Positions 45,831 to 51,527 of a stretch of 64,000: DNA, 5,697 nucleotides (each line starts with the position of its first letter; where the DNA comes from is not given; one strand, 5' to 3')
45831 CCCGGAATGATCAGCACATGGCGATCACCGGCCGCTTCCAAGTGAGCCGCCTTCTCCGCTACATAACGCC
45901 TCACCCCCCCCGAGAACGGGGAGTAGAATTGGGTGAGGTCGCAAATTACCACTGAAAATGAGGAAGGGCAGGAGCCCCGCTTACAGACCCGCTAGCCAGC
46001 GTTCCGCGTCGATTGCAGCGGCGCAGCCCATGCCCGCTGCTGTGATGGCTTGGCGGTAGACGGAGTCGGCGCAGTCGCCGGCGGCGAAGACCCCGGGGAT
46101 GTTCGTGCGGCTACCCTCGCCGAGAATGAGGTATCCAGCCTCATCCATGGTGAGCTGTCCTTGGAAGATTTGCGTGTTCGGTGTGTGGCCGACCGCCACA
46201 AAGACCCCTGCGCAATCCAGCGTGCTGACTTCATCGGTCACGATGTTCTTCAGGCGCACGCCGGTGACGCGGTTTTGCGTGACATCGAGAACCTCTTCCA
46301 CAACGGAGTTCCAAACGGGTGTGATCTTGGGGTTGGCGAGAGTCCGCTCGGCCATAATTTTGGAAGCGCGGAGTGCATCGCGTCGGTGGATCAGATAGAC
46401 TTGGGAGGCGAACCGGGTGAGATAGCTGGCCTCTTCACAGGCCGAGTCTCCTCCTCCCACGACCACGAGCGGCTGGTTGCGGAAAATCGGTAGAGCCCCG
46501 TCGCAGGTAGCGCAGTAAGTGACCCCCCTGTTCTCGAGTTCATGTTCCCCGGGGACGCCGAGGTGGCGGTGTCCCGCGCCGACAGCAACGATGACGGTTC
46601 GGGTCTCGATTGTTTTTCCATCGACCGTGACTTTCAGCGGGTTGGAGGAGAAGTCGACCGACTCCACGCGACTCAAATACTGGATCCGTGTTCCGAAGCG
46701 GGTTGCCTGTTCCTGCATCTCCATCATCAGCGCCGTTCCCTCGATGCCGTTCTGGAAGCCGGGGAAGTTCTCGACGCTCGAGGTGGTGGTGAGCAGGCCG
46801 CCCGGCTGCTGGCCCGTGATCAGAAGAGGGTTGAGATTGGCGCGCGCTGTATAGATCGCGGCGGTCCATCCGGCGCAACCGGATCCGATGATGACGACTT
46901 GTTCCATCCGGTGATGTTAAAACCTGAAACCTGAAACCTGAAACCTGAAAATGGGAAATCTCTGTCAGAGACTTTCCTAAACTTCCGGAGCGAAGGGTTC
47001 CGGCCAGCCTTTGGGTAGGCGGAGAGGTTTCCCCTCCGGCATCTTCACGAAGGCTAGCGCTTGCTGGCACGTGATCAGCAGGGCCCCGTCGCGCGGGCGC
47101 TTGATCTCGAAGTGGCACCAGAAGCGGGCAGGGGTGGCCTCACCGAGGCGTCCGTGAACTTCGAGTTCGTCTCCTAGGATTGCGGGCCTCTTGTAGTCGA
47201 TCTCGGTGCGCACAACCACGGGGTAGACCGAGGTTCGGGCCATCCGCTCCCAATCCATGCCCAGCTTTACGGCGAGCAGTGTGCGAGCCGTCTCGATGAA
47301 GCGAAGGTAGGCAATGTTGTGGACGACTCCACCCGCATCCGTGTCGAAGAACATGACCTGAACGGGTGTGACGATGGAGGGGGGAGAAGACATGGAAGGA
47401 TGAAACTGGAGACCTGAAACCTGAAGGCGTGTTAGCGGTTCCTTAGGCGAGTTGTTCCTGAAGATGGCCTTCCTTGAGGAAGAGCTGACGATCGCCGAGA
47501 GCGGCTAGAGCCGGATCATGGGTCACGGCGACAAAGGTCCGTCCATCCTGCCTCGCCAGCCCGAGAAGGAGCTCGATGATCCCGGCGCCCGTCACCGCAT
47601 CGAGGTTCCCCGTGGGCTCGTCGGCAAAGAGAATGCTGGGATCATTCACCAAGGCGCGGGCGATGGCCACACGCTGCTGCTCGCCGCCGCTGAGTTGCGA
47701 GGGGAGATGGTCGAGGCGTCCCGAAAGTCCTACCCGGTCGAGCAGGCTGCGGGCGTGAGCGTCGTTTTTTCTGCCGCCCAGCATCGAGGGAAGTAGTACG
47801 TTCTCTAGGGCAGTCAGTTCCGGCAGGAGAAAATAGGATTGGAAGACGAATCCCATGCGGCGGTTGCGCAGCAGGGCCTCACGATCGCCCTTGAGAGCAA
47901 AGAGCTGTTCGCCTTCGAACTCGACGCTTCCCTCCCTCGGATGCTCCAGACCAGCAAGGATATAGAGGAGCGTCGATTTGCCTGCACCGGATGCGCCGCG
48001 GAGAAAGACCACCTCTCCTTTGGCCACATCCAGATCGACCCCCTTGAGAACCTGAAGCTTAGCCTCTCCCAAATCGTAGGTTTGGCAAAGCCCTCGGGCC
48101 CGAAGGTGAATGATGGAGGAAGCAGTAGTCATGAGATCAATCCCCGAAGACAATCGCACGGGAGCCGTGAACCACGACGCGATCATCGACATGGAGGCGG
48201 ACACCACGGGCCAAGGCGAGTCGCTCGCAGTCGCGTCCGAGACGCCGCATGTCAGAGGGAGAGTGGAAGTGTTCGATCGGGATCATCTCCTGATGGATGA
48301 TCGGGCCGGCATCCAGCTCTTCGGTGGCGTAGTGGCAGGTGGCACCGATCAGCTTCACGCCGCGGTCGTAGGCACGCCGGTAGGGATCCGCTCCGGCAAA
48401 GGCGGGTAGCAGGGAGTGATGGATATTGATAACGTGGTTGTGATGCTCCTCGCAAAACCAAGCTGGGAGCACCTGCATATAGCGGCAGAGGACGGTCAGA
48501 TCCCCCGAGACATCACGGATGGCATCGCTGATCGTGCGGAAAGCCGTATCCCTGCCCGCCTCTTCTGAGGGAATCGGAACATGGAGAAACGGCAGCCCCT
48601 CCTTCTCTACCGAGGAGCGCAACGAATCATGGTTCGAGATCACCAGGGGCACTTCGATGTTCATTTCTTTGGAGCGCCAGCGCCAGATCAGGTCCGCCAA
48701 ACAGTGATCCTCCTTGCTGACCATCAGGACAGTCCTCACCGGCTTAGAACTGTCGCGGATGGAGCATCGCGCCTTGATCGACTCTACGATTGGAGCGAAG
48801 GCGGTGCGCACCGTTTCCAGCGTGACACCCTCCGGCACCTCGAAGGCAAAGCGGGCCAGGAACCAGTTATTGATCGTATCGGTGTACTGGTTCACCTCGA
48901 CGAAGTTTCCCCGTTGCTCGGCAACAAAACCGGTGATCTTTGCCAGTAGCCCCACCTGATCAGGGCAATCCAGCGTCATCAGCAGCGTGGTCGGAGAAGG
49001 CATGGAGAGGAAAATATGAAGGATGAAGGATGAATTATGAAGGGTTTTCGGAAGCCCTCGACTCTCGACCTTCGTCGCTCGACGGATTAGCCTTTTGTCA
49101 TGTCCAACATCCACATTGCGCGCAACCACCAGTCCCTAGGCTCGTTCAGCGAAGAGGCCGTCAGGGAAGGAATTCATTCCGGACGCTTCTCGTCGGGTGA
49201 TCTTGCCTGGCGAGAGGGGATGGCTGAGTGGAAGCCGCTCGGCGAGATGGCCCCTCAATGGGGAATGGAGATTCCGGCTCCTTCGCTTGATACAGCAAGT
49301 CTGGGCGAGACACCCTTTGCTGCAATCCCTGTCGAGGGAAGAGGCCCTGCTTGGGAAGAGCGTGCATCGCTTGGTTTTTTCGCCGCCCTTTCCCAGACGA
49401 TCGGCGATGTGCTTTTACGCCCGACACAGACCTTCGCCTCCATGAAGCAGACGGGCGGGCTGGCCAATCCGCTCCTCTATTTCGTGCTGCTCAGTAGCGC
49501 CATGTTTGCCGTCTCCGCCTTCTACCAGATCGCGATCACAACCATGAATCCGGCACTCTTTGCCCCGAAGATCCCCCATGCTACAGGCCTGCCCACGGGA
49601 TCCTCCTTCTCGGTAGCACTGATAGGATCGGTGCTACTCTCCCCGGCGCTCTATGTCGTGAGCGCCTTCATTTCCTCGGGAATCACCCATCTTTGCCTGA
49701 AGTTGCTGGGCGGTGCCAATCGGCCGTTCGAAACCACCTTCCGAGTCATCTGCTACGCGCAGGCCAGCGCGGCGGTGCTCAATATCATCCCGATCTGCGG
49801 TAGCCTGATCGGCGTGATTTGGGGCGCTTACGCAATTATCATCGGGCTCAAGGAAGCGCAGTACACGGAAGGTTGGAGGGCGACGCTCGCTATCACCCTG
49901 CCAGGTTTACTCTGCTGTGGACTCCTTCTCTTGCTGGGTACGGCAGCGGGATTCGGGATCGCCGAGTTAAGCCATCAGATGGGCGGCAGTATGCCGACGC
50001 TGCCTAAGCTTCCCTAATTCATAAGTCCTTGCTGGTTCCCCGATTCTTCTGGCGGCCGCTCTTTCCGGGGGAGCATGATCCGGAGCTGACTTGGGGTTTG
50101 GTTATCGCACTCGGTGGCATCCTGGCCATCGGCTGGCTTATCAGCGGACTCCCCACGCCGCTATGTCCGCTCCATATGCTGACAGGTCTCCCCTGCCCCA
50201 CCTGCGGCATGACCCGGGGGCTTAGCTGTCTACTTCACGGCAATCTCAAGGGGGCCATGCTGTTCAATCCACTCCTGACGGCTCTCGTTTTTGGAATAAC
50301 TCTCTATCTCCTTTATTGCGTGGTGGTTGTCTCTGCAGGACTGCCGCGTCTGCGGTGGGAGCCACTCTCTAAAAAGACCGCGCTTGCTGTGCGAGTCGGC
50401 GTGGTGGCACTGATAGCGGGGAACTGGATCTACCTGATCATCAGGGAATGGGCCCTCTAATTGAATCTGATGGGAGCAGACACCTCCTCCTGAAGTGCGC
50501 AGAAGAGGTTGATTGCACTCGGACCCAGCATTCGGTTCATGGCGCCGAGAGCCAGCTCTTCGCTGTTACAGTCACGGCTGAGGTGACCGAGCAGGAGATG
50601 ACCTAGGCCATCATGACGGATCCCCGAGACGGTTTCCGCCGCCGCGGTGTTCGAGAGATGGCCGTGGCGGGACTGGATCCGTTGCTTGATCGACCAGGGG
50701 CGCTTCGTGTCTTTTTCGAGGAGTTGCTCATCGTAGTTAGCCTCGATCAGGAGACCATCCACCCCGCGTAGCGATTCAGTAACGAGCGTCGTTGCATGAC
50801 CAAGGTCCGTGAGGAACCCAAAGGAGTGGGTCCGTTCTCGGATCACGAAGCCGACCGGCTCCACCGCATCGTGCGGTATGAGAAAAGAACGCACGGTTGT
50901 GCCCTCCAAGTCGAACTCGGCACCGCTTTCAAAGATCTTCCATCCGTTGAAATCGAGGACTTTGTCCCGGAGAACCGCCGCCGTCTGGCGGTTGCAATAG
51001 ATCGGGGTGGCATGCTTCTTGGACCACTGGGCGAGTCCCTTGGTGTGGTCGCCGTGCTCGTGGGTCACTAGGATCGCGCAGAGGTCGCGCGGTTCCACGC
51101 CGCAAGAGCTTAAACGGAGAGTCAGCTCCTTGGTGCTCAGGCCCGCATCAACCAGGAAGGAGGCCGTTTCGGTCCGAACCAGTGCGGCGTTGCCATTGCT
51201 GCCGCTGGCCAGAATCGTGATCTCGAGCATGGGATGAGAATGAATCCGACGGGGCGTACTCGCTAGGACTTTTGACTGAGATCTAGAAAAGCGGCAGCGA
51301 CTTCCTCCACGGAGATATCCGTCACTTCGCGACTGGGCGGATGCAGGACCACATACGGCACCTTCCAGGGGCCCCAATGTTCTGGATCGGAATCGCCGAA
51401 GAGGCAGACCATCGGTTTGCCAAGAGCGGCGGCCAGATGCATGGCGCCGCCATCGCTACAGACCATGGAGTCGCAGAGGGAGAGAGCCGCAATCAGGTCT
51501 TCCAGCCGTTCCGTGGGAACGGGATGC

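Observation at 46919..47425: Heptanucleotide tandem arrays placed just upstream of unrelated start codons (core example: trxB and thioesterase leaders)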

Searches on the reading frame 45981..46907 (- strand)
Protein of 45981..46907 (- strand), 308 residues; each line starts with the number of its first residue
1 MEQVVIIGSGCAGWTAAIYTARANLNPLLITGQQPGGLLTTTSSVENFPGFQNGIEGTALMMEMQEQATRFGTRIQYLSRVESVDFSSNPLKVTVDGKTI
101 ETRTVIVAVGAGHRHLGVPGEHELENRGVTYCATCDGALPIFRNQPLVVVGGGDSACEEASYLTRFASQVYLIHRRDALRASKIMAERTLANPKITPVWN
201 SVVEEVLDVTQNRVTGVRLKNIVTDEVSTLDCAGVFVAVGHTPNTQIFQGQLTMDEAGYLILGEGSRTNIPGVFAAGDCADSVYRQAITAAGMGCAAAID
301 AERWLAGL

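Call 10: find_encoding_contigs(protein=window:45981-46907:-, flank=10000, max_places=10)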
Protein window:45981-46907:- (308 aa): 1 contig read that carries it; 1 place shown.
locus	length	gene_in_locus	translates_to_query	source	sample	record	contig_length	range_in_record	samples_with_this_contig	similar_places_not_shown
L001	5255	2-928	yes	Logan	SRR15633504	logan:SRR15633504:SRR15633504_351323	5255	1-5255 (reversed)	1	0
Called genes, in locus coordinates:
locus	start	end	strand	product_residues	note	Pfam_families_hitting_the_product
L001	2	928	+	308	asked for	PF00890:FAD_binding_2 (faint), PF01266:DAO (faint), PF07992:Pyr_redox_2, PF13738:Pyr_redox_3, PF00070:Pyr_redox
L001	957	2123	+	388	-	PF13439:Glyco_transf_4, PF13579:Glyco_trans_4_4, PF20706:GT4-conflict, PF00534:Glycos_transf_1, PF13692:Glyco_trans_1_4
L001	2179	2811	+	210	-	-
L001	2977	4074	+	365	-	PF12826:HHH_2, PF02481:DNA_processg_A, PF18306:LDcluster4 (weak), PF17782:WHD_DprA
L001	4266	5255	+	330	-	?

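Call 26: search_protein_families(library=pfam, proteins=[window:45981-46907:-])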
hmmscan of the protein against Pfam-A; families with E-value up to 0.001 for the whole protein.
window:45981-46907:- (308 aa): 10 families
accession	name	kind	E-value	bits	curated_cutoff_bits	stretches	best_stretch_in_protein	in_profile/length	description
PF07992.20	Pyr_redox_2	-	6.2e-53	180.6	26.1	1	3-294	2-291/291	Pyridine nucleotide-disulphide oxidoreductase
PF13738.12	Pyr_redox_3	-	2.3e-21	76.8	30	1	62-277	85-305/305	Pyridine nucleotide-disulphide oxidoreductase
PF00070.33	Pyr_redox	-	1e-17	64.8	22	1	147-220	2-80/82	Pyridine nucleotide-disulphide oxidoreductase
PF00890.30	FAD_binding_2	-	2.8e-06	27.2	20.4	1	4-41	2-39/414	FAD binding domain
PF01266.30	DAO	-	3.4e-06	27.3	27.9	0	4-36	2-35/353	FAD dependent oxidoreductase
PF12831.13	FAD_oxidored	-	2.3e-05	24.3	27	1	3-43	1-42/416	FAD dependent oxidoreductase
PF03486.20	HI0933_like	-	7.3e-05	22.8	50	0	3-32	2-31/244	HI0933-like protein Rossmann domain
PF13450.12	NAD_binding_8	-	0.0002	22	21.9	0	6-44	1-40/68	NAD(P)-binding Rossmann-like domain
PF13434.12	Lys_Orn_oxgnase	-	0.00024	20.8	21.3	0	68-180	105-226/339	L-lysine 6-monooxygenase/L-ornithine 5-monooxygenase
PF01134.28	GIDA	-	0.00027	20.6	22.1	0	3-33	1-31/391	Glucose inhibited division protein A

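Call 32: find_related_loci(query=window:45981-46907:-, collection=metagenome_contigs, flank=3000)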
Query window:45981-46907:- (308 aa) in metagenome_contigs; peptide patterns used: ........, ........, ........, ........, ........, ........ (x = any residue, [..] = any of these).
600 stretches matched a pattern (row limit reached: there are more); 518 encode a relative of the query (tblastn E <= 1e-3); the best 80 are kept; 80 distinct loci.
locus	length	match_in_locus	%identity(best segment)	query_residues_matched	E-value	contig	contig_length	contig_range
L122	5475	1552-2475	99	1-308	0e+0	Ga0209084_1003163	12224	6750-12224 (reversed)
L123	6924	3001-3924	98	1-308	0e+0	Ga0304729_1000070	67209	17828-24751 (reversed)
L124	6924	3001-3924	97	1-308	0e+0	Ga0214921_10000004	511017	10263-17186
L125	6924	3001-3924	97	1-308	0e+0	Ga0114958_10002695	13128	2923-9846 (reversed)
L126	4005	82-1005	92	1-308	0e+0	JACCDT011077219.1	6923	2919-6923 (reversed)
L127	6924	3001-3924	90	1-308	0e+0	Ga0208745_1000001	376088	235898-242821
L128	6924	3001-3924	90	1-308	0e+0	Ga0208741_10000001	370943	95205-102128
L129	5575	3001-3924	89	1-308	0e+0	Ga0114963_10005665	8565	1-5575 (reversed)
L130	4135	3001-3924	90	1-308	0e+0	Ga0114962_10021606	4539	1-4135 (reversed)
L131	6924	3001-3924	89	1-308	0e+0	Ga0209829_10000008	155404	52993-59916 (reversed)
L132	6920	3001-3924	89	1-308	0e+0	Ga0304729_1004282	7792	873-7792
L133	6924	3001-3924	89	1-308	0e+0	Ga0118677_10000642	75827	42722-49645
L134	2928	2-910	90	6-308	0e+0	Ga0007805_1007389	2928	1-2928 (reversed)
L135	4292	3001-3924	88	1-308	0e+0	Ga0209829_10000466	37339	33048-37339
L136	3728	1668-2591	88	1-308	0e+0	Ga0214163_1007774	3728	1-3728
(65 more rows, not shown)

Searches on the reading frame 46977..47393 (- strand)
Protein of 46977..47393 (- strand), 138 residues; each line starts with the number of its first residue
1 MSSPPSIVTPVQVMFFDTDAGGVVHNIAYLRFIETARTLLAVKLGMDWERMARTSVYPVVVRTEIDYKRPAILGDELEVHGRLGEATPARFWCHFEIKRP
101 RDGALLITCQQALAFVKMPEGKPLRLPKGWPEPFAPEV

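Call 26: search_protein_families(library=pfam, proteins=[window:46977-47393:-])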
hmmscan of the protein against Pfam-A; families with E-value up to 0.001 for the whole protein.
window:46977-47393:- (138 aa): 2 families
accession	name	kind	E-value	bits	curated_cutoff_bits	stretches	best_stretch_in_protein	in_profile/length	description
PF13279.12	4HBT_2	-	4.4e-20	72.8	25.5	1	17-128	5-116/122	Thioesterase-like superfamily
PF03061.28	4HBT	-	3e-11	43.9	20.6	1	21-100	1-73/79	Thioesterase superfamily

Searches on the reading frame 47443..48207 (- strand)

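Call 63: search_protein_families(library=pfam, proteins=[window:47443-48207:-])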
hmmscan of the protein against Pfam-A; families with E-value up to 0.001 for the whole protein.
window:47443-48207:- (254 aa): 2 families
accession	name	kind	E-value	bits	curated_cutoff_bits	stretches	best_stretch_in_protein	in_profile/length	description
PF00005.33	ABC_tran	-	4.3e-36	125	25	1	54-199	1-136/137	ABC transporter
PF13304.12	AAA_21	-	2.9e-05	24.7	27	0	168-234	234-302/304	AAA domain, putative AbiEii toxin, Type IV TA system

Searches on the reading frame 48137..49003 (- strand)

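Call 26: search_protein_families(library=pfam, proteins=[window:48137-49003:-])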
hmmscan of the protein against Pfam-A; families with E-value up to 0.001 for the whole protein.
window:48137-49003:- (288 aa): 2 families
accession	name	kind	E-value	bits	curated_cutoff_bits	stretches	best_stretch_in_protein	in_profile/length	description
PF00551.24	Formyl_trans_N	-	1.1e-34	120.2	26.1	1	90-264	2-177/181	Formyl transferase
PF01842.31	ACT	-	8.8e-06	25.8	27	1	11-55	5-47/66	ACT domain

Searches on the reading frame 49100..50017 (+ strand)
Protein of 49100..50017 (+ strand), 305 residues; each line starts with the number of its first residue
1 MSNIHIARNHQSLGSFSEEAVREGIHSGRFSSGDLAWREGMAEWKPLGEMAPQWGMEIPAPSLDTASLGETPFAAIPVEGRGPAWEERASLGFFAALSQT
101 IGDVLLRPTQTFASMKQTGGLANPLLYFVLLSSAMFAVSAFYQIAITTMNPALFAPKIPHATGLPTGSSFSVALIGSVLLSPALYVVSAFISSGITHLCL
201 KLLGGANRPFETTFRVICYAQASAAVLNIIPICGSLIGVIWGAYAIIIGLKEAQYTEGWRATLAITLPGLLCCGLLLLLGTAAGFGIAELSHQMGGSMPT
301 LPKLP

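Call 26: search_protein_families(library=pfam, proteins=[window:49100-50017:+])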
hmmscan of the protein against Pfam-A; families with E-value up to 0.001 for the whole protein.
window:49100-50017:+ (305 aa): 2 families
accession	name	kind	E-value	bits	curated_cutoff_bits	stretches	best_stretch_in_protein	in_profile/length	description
PF04893.22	Yip1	-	1.7e-18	67.5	28.6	1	103-278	2-172/173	Yip1 domain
PF14237.11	GYF_2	-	4e-10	39.7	25.8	1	5-50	2-47/50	GYF domain 2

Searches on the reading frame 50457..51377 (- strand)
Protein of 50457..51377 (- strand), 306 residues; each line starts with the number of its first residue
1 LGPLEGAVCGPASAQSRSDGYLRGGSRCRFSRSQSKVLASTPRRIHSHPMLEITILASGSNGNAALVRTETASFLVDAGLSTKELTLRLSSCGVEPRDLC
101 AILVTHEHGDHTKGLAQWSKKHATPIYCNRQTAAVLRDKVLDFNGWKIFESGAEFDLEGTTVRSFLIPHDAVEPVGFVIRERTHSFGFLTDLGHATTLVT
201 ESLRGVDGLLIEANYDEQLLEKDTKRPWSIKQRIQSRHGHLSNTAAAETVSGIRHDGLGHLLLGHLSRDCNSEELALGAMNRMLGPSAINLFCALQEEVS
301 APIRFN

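Call 63: search_protein_families(library=pfam, proteins=[window:50457-51377:-])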
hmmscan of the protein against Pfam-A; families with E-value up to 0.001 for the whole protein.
window:50457-51377:- (306 aa): 2 families
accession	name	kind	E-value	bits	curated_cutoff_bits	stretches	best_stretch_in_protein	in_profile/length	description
PF12706.13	Lactamase_B_2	-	5.1e-21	75.6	27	1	74-254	3-191/200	Beta-lactamase superfamily domain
PF00753.33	Lactamase_B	-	3.9e-16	60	22.7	1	60-203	4-139/196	Metallo-beta-lactamase superfamily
